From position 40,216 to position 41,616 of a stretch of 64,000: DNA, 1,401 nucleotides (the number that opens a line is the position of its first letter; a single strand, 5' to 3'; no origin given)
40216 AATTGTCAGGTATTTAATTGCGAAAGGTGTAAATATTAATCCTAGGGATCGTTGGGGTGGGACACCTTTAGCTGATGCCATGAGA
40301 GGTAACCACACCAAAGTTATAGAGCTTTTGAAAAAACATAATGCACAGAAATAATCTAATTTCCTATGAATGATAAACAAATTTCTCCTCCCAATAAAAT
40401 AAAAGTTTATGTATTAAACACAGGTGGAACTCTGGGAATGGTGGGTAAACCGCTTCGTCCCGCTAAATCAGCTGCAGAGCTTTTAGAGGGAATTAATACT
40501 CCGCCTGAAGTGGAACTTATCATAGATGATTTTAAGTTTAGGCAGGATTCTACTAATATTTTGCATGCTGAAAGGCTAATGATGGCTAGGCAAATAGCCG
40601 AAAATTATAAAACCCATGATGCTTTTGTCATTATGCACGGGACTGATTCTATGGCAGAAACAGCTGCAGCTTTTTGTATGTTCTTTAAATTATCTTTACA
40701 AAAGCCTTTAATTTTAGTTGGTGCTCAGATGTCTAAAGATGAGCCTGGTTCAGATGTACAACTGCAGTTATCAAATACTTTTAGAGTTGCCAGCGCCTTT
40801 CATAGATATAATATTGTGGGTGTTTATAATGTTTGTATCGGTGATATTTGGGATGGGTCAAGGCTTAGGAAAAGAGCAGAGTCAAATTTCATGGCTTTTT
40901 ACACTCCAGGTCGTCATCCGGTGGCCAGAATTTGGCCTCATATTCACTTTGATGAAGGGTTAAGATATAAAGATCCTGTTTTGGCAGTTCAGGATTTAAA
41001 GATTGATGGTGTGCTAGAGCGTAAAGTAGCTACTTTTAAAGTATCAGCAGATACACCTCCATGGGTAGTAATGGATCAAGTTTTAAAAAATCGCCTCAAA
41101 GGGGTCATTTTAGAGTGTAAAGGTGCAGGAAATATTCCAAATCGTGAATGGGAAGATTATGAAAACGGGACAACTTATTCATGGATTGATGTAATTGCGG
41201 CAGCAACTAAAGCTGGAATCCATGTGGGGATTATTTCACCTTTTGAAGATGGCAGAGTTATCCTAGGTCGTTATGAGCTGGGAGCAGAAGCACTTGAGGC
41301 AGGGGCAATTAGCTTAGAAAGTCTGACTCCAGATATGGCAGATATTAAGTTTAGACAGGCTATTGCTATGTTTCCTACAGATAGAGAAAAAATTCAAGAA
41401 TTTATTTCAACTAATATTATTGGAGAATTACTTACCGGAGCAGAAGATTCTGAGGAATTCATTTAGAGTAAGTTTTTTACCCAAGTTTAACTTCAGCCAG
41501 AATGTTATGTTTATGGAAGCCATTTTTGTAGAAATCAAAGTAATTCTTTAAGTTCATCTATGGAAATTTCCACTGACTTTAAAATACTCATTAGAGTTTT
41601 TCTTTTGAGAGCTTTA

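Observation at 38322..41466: Eukaryote-like glutaminase–ankyrin architecture, tandem ANK duplication, and adjacent asparaginase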

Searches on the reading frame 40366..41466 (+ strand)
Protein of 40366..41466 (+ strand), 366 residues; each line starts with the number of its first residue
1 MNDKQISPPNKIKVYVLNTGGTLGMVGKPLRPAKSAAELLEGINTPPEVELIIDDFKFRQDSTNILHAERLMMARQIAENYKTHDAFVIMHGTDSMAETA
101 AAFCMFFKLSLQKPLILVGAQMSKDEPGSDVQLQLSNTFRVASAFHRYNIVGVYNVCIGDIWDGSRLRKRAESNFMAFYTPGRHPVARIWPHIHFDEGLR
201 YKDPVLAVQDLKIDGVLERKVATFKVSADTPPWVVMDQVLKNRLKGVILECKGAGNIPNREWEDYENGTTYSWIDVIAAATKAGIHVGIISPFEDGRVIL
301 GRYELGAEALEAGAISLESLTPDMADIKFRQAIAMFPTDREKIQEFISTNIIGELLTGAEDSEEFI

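Call 3: search_protein_families(library=pfam, proteins=[window:40366-41466:+], max_evalue=0.01)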
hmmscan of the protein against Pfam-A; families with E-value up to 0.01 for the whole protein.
window:40366-41466:+ (366 aa): 2 families
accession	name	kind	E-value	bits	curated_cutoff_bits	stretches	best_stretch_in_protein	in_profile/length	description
PF00710.25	Asparaginase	-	3.9e-33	115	22.5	1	13-194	1-186/193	Asparaginase, N-terminal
PF17763.6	Asparaginase_C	-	1.9e-13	50.8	34.6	1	221-345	2-112/114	Glutaminase/Asparaginase C-terminal domain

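Call 4: search_protein_families(library=ncbifam, proteins=[window:40366-41466:+], max_evalue=0.01)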
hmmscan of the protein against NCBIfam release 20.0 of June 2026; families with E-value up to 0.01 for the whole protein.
window:40366-41466:+ (366 aa): 6 families
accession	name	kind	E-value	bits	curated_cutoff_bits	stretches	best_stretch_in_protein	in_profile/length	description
TIGR00519.1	asnASE_I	subfamily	3.8e-42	144.4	260.5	1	13-355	3-335/337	type I asparaginase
NF003217.0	PRK04183.1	equivalog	1.2e-34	119.7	310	1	8-356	72-412/420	Glu-tRNA(Gln) amidotransferase subunit GatD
TIGR02153.1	gatD_arch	equivalog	2e-34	119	324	1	4-355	55-399/405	Glu-tRNA(Gln) amidotransferase subunit GatD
NF006998.0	PRK09461.1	equivalog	2.5e-30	105.9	376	1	11-355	3-334/337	asparaginase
TIGR00520.1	asnASE_II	subfamily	4.7e-12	45.5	314.3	1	59-272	79-291/352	type II asparaginase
NF008304.0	PRK11096.1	equivalog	6.6e-12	44.6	506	1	68-265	86-279/348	L-asparaginase 2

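Call 19: search_solved_structures(query=window:40366-41463:+, show_alignments=3, max_evalue=0.00001)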
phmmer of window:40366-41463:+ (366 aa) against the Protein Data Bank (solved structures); distinct sequences matched with E-value up to 0.00001: 56.
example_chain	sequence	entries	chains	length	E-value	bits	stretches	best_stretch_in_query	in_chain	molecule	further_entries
1zq1_A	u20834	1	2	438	3.4e-27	98.6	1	11-355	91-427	Glutamyl-tRNA(Gln) amidotransferase subunit D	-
2ocd_A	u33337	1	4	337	1.5e-22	83.3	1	13-334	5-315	L-asparaginase I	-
2p2d_A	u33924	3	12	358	1.2e-20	77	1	10-356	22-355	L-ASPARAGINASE I | L-asparaginase 1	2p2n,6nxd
2him_A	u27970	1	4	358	1.2e-20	77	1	10-356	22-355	L-asparaginase 1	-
6nxc_A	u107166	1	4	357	1.3e-20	76.9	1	10-356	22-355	L-asparaginase 1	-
7r6b_A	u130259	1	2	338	2.3e-20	76.1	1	11-356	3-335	L-asparaginase I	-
7r6a_A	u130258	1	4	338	2.3e-20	76.1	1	11-356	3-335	L-asparaginase I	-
5ot0_A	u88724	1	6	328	3.8e-20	75.4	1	13-357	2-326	L-asparaginase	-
7r69_A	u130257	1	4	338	8.2e-20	74.2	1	11-356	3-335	L-asparaginase I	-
3ntx_A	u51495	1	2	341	2.5e-19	72.7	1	11-356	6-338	Cytoplasmic L-asparaginase I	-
9ufq_A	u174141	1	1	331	2.4e-18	69.4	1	13-355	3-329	asparaginase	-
9ufr_A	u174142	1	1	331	3.6e-18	68.9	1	13-355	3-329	asparaginase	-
1wls_A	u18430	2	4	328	2.8e-17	65.9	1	13-356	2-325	L-asparaginase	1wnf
2d6f_A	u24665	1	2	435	1e-16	64.1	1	12-355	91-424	Glutamyl-tRNA(Gln) amidotransferase subunit D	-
4r8k_A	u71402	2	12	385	4.5e-15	58.7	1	60-260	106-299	Uncharacterized protein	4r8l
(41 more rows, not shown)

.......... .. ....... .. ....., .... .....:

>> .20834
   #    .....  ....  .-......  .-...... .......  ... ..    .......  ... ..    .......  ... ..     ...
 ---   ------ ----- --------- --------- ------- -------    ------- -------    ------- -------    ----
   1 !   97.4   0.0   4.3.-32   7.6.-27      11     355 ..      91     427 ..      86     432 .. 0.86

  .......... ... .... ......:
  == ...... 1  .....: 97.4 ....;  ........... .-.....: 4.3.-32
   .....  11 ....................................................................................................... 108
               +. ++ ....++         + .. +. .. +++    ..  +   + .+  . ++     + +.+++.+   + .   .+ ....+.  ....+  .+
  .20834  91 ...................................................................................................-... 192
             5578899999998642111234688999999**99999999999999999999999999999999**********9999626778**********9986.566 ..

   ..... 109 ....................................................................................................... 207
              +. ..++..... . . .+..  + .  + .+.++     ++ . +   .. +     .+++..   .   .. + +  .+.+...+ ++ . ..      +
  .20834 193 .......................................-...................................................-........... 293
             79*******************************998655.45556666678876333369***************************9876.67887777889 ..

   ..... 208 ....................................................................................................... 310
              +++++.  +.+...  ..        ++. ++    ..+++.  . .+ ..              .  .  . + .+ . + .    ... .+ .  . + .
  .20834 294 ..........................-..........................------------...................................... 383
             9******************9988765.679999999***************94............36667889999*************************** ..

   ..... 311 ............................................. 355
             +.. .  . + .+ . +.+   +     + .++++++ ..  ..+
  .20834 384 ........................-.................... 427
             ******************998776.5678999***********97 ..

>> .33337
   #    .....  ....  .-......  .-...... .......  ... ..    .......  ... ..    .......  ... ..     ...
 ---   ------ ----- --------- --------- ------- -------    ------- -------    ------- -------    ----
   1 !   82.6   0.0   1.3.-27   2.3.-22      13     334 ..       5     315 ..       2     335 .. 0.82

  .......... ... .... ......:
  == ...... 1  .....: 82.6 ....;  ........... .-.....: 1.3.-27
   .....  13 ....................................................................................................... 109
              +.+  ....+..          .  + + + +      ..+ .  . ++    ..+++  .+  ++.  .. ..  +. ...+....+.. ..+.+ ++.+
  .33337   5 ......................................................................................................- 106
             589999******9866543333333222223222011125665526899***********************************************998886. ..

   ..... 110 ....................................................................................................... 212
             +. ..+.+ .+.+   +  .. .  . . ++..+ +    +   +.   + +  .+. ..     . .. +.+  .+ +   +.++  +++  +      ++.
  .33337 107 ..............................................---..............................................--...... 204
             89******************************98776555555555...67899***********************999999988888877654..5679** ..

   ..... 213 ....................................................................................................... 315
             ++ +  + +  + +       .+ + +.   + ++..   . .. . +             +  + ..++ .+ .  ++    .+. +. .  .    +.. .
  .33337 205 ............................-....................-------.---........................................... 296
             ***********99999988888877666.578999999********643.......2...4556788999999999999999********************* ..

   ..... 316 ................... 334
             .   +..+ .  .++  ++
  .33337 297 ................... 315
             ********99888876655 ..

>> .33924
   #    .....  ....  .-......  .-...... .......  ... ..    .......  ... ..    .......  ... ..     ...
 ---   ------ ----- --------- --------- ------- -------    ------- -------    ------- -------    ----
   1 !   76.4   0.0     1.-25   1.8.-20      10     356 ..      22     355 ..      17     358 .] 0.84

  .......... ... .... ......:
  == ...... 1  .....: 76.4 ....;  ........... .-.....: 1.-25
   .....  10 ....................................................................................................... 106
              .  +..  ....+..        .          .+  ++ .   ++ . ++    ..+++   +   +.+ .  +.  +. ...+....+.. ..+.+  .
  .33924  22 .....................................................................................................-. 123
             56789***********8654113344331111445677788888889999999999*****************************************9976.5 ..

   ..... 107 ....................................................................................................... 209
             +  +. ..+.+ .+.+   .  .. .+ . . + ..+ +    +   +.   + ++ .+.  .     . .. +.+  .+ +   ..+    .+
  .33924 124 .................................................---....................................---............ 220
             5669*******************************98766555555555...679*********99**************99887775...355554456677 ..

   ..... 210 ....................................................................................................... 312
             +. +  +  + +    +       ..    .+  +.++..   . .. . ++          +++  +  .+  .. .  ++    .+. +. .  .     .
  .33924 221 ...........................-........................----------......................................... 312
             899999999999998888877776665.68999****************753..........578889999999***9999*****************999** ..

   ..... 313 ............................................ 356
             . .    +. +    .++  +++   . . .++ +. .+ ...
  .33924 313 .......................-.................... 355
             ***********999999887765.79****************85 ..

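Call 26: find_homologous_proteins(query=window:40366-41463:+, max_evalue=1e-10)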
Query window:40366-41463:+ (366 aa): 162 proteins with E <= 1e-10 among 6070 candidates; the best 120 are listed.
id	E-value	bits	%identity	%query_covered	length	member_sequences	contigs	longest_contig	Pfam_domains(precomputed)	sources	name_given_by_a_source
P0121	9.7e-245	829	100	100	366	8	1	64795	PF17763.7,PF00710.26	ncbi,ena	-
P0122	1.5e-216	736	90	97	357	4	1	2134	PF17763.7,PF00710.26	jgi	jgi:L-asparaginase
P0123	4.7e-215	731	89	98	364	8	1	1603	PF17763.7,PF00710.26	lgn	-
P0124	7.4e-209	711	85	97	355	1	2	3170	PF17763.7,PF00710.26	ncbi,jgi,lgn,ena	-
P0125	6.4e-196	668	81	96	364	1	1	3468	PF17763.7,PF00710.26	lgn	-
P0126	2.4e-195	667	80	98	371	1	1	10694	PF17763.7,PF00710.26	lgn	-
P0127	9.4e-191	651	79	97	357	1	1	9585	PF17763.7,PF00710.26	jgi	jgi:L-asparaginase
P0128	3.8e-188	643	78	97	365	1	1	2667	PF17763.7,PF00710.26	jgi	-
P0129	8.0e-188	642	78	96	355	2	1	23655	PF17763.7,PF00710.26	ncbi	-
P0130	9.7e-188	642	78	97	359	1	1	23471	PF17763.7,PF00710.26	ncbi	-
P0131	2.8e-187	640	78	97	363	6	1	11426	PF17763.7,PF00710.26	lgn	-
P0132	1.9e-186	637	77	97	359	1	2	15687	PF17763.7,PF00710.26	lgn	-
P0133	2.7e-186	637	79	95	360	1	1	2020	PF17763.7,PF00710.26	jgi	jgi:L-asparaginase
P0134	6.9e-186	635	77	96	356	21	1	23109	PF17763.7,PF00710.26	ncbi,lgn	-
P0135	1.1e-185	635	77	96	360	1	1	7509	PF17763.7,PF00710.26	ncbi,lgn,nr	ncbi:asparaginase [Candidatus Micrarchaeota archaeon]|nr:asparaginase [Candidatus Micrarchaeota arch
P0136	5.9e-185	632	76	96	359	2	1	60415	PF17763.7,PF00710.26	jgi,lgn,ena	-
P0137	1.5e-184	631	78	95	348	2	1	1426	PF17763.7,PF00710.26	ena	-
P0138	1.7e-184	631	77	95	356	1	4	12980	PF17763.7,PF00710.26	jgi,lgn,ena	-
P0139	2.7e-184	630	77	96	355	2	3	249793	PF17763.7,PF00710.26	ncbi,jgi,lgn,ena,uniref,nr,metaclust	ncbi:MAG: hypothetical protein A3J93_02690 [Candidatus Magasanikbacteria bacterium RIFOXYC2_FULL_42_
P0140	8.6e-184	629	76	96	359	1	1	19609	PF17763.7,PF00710.26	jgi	jgi:L-asparaginase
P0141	1.1e-183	628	76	96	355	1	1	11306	PF17763.7,PF00710.26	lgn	-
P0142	1.7e-183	628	76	96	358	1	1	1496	PF17763.7,PF00710.26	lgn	-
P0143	4.8e-183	626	75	96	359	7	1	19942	PF17763.7,PF00710.26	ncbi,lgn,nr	ncbi:MAG: asparaginase [Candidatus Aenigmarchaeota archaeon]|nr:asparaginase [Candidatus Aenigmarcha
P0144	5.0e-183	626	76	96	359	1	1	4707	PF17763.7,PF00710.26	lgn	-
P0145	6.6e-183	626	76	96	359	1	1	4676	PF17763.7,PF00710.26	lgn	-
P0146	1.0e-182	625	76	96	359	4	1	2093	PF17763.7,PF00710.26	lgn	-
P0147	1.8e-182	624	76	96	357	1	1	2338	PF17763.7,PF00710.26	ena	-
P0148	1.6e-180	618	75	96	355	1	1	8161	PF17763.7,PF00710.26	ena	-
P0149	2.7e-180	617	79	94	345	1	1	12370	PF17763.7,PF00710.26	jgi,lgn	-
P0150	1.8e-179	614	77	94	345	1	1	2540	PF17763.7,PF00710.26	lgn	-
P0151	8.2e-178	609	75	96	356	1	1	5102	PF17763.7,PF00710.26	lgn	-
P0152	2.4e-176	604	71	97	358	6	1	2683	PF17763.7,PF00710.26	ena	-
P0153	2.0e-175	601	76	93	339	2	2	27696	PF17763.7,PF00710.26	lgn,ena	-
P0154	1.9e-174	598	75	94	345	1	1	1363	PF17763.7,PF00710.26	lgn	-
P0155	5.1e-174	596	77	94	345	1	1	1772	PF17763.7,PF00710.26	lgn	-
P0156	7.7e-174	596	74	93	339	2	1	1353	PF17763.7,PF00710.26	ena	-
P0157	5.5e-172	590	75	93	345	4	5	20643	PF17763.7,PF00710.26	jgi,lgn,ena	-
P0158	2.0e-171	588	75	93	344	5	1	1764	PF17763.7,PF00710.26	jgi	jgi:L-asparaginase/Glu-tRNA(Gln) amidotransferase subunit D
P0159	1.0e-161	556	70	96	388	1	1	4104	PF17763.7,PF00710.26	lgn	-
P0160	9.2e-160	549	70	96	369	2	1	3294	PF17763.7,PF00710.26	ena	-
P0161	2.5e-159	548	69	96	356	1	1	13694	PF17763.7,PF00710.26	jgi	jgi:L-asparaginase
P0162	1.1e-152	526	68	96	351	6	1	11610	PF17763.7,PF00710.26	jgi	-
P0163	2.3e-152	525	66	96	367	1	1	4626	PF17763.7,PF00710.26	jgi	jgi:L-asparaginase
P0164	5.5e-151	521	66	96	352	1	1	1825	PF17763.7,PF00710.26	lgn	-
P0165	2.0e-150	519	66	96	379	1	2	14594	PF17763.7,PF00710.26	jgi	-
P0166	2.3e-150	519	66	96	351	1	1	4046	PF17763.7,PF00710.26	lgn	-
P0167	7.0e-149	514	67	92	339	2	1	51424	PF17763.7,PF00710.26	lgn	-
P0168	3.5e-148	511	62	96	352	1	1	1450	PF17763.7,PF00710.26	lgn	-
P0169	2.2e-147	509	65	96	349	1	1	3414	PF17763.7,PF00710.26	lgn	-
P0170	5.9e-147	507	65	96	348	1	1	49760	PF17763.7,PF00710.26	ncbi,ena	-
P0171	4.7e-146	504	65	95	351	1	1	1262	PF17763.7,PF00710.26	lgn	-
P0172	5.9e-146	504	65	96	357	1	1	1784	PF17763.7,PF00710.26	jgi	jgi:L-asparaginase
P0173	9.6e-146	503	64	96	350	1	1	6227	PF17763.7,PF00710.26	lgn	-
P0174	2.7e-145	502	64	96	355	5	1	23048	PF17763.7,PF00710.26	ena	-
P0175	5.8e-145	501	65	96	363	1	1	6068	PF17763.7,PF00710.26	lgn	-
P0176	8.4e-145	500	65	96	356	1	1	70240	PF17763.7,PF00710.26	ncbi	-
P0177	1.2e-144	500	63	96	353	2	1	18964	PF17763.7,PF00710.26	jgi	-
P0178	1.8e-144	499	63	96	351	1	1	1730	PF17763.7,PF00710.26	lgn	-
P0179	3.0e-144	498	65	96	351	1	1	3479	PF17763.7,PF00710.26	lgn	-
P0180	3.7e-144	498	64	96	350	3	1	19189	PF17763.7,PF00710.26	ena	-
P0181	1.1e-143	497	63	95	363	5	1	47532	PF17763.7,PF00710.26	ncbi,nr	ncbi:asparaginase [Candidatus Kaiserbacteria bacterium]|nr:asparaginase [Candidatus Kaiserbacteria b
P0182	5.0e-143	494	65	96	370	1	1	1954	PF17763.7,PF00710.26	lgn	-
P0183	6.0e-143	494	63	95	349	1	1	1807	PF17763.7,PF00710.26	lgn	-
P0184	1.2e-142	493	63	96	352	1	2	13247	PF17763.7,PF00710.26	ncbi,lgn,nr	ncbi:MAG: asparaginase [Candidatus Doudnabacteria bacterium]|nr:asparaginase [Candidatus Doudnabacte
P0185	2.4e-142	492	62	96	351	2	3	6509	PF17763.7,PF00710.26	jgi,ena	-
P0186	1.4e-141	490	63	95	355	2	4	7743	PF17763.7,PF00710.26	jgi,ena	-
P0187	7.3e-141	487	64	96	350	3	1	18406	PF17763.7,PF00710.26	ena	-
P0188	1.3e-140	487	62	96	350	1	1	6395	PF17763.7,PF00710.26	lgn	-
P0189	1.8e-140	486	64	96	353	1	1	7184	PF17763.7,PF00710.26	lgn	-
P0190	2.5e-140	486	63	96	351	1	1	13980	PF17763.7,PF00710.26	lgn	-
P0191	2.4e-139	482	62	97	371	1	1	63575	PF17763.7,PF00710.26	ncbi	-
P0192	7.3e-139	481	64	96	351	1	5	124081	PF17763.7,PF00710.26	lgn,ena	-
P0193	8.1e-139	481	61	96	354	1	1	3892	PF17763.7,PF00710.26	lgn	-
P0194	1.8e-138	479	61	96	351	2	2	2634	PF17763.7,PF00710.26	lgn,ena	-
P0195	3.6e-138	478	75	74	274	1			PF00710.26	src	-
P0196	4.9e-138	478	62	95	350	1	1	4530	PF17763.7,PF00710.26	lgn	-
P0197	5.3e-138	478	63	92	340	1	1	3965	PF17763.7,PF00710.26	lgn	-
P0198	7.7e-138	477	61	96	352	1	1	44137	PF17763.7,PF00710.26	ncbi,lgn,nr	ncbi:MAG: asparaginase domain-containing protein [Candidatus Nomurabacteria bacterium]|nr:asparagina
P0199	9.0e-138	477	65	92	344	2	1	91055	PF17763.7,PF00710.26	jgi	jgi:L-asparaginase/Glu-tRNA(Gln) amidotransferase subunit D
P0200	1.9e-137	476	62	95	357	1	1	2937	PF17763.7,PF00710.26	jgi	jgi:L-asparaginase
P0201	3.3e-137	475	60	95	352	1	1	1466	PF17763.7,PF00710.26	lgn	-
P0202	5.7e-137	475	63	96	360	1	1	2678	PF17763.7,PF00710.26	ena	-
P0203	8.6e-137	474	61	96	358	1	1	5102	PF17763.7,PF00710.26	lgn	-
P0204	2.8e-136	472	60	96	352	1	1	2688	PF17763.7,PF00710.26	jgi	jgi:L-asparaginase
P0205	4.3e-136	472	60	97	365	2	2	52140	PF17763.7,PF00710.26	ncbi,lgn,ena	-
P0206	2.3e-135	469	62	96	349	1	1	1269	PF17763.7,PF00710.26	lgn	-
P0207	2.9e-135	469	59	96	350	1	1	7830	PF17763.7,PF00710.26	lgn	-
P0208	9.0e-134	464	60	96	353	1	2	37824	PF17763.7,PF00710.26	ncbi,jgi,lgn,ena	-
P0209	2.0e-133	463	60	95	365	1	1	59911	PF17763.7,PF00710.26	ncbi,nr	ncbi:hypothetical protein C0581_01685 [Candidatus Parcubacteria bacterium]|nr:MAG: hypothetical prot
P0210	4.6e-133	462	61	97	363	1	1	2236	PF17763.7,PF00710.26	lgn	-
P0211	7.5e-133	461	60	95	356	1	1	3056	PF17763.7,PF00710.26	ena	-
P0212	1.1e-132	460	62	91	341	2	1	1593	PF17763.7,PF00710.26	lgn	-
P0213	2.8e-132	459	61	96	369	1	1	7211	PF17763.7,PF00710.26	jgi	-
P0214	3.0e-132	459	60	96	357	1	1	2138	PF17763.7,PF00710.26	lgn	-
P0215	1.7e-131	456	62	95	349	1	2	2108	PF17763.7,PF00710.26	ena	-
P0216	2.3e-131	456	59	96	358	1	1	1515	PF17763.7,PF00710.26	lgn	-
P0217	1.1e-128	447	58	96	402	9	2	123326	PF17763.7,PF00710.26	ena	-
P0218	1.4e-126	440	58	94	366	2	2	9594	PF17763.7,PF00710.26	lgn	-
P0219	7.8e-126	438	57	93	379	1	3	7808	PF17763.7,PF00710.26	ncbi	-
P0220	9.5e-126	438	58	94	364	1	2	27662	PF17763.7,PF00710.26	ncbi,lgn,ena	ncbi:MAG: asparaginase domain-containing protein [Patescibacteria group bacterium]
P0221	2.0e-125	437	60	92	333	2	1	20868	PF17763.7,PF00710.26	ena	-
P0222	1.0e-124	434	57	96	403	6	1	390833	PF17763.7,PF00710.26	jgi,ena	-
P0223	8.9e-124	431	57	97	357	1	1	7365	PF17763.7,PF00710.26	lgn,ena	-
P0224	1.8e-123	430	57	95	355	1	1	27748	PF17763.7,PF00710.26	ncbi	-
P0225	2.2e-122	427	56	96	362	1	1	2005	PF17763.7,PF00710.26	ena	-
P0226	5.0e-122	425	57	95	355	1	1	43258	PF17763.7,PF00710.26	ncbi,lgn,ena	-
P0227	9.0e-122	425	64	85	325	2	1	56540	PF17763.7,PF00710.26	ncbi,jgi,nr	ncbi:asparaginase [Patescibacteria group bacterium]|nr:asparaginase [Patescibacteria group bacterium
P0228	3.4e-119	416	52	96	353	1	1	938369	PF17763.7,PF00710.26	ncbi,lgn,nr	ncbi:MAG: asparaginase domain-containing protein [bacterium]|nr:asparaginase domain-containing prote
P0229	2.0e-117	410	56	95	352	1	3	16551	PF17763.7,PF00710.26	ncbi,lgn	-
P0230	7.8e-115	402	52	97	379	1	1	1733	PF17763.7,PF00710.26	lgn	-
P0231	2.3e-113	397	53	94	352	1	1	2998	PF17763.7,PF00710.26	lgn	-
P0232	9.8e-113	395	54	94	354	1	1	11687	PF17763.7,PF00710.26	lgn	-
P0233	7.4e-112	392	52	94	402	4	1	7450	PF17763.7,PF00710.26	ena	-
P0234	3.1e-110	387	53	95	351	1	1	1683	PF17763.7,PF00710.26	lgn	-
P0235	5.3e-110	386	51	96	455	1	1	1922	PF17763.7,PF00710.26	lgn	-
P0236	7.1e-110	385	53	95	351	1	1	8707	PF17763.7,PF00710.26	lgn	-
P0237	2.5e-108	380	52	94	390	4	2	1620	PF17763.7,PF00710.26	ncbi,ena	-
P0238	1.9e-105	371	52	95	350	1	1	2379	PF17763.7,PF00710.26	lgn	-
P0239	1.4e-104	368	64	71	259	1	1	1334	PF17763.7,PF00710.26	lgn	-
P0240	3.0e-103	364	52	94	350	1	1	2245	PF17763.7,PF00710.26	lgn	-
